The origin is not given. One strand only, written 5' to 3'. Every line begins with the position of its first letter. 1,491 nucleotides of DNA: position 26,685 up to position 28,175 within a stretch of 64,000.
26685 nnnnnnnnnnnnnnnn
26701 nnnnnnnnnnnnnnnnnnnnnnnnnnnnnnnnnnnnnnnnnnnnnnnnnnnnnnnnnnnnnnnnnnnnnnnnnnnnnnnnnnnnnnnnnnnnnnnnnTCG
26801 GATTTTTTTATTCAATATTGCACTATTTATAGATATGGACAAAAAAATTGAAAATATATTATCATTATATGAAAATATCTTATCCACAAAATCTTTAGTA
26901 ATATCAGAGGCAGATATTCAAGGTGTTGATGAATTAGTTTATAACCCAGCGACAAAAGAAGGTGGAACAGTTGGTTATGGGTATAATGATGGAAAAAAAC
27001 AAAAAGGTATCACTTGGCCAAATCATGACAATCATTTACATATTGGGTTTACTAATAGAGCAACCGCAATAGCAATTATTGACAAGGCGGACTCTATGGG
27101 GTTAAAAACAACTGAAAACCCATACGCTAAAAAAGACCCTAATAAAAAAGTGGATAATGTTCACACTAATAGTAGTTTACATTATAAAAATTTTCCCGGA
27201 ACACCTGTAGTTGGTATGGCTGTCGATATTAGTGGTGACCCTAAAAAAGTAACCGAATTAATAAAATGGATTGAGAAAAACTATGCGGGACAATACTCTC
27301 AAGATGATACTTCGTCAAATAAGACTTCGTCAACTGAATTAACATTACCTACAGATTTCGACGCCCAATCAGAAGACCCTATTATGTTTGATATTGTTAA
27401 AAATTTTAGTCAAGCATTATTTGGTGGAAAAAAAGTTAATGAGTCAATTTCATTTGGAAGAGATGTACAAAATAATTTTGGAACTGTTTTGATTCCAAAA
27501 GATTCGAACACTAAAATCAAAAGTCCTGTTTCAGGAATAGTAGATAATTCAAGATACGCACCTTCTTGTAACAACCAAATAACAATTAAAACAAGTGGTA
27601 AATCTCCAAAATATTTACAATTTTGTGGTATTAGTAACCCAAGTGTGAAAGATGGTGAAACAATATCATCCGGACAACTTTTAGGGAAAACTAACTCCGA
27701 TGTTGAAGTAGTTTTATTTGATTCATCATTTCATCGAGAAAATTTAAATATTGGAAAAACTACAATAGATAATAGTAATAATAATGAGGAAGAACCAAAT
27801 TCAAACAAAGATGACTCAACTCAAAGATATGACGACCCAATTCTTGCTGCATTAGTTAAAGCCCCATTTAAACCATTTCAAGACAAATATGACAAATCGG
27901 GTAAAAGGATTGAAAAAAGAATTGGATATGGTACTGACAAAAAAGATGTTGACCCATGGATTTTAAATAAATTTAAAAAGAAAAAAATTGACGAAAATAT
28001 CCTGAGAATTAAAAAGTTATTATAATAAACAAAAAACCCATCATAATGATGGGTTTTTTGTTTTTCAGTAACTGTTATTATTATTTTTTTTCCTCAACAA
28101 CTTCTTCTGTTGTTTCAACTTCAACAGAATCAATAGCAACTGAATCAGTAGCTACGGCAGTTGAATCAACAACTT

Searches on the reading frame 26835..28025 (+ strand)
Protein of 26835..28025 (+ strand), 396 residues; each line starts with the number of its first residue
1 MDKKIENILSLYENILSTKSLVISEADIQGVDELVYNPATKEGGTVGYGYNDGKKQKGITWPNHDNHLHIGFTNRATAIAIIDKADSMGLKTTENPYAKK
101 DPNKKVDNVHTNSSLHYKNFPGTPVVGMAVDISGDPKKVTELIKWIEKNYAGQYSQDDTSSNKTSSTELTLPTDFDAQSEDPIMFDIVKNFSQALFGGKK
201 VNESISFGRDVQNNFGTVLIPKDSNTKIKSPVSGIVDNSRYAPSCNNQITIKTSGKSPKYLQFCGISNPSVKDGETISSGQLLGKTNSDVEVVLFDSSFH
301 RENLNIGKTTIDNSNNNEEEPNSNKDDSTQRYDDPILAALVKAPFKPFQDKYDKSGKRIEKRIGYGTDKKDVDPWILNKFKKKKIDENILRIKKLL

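Call 29: search_protein_families(library=pfam, proteins=[window:26835-28025:+], max_evalue=0.001)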
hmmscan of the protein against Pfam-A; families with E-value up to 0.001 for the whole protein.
window:26835-28025:+ (396 aa): 1 family
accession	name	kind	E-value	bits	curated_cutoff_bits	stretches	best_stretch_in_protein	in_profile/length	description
PF01551.29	Peptidase_M23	-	1.1e-05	26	28.7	1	220-288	8-74/96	Peptidase family M23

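Call 59: find_encoding_contigs(protein=window:26835-28025:+, flank=10000, max_places=1)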
Protein window:26835-28025:+ (396 aa): 19 contigs read that carry it; 1 place shown.
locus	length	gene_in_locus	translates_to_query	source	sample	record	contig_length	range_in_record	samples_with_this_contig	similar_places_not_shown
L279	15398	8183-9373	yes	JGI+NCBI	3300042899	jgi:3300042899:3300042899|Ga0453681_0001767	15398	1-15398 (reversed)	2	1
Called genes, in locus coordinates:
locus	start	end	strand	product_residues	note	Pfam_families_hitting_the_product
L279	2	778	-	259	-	?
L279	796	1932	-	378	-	-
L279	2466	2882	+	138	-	-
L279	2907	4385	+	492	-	-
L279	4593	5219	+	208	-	-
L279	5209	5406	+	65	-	-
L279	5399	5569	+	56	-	-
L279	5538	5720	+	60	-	-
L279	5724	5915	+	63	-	-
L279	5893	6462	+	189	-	PF18143:HAD_SAK_2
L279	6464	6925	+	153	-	PF00908:dTDP_sugar_isom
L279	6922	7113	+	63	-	-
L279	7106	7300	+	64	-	PF04024:PspC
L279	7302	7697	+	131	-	-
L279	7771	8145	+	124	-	PF09834:DUF2061 (weak)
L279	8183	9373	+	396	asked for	PF01551:Peptidase_M23 (faint)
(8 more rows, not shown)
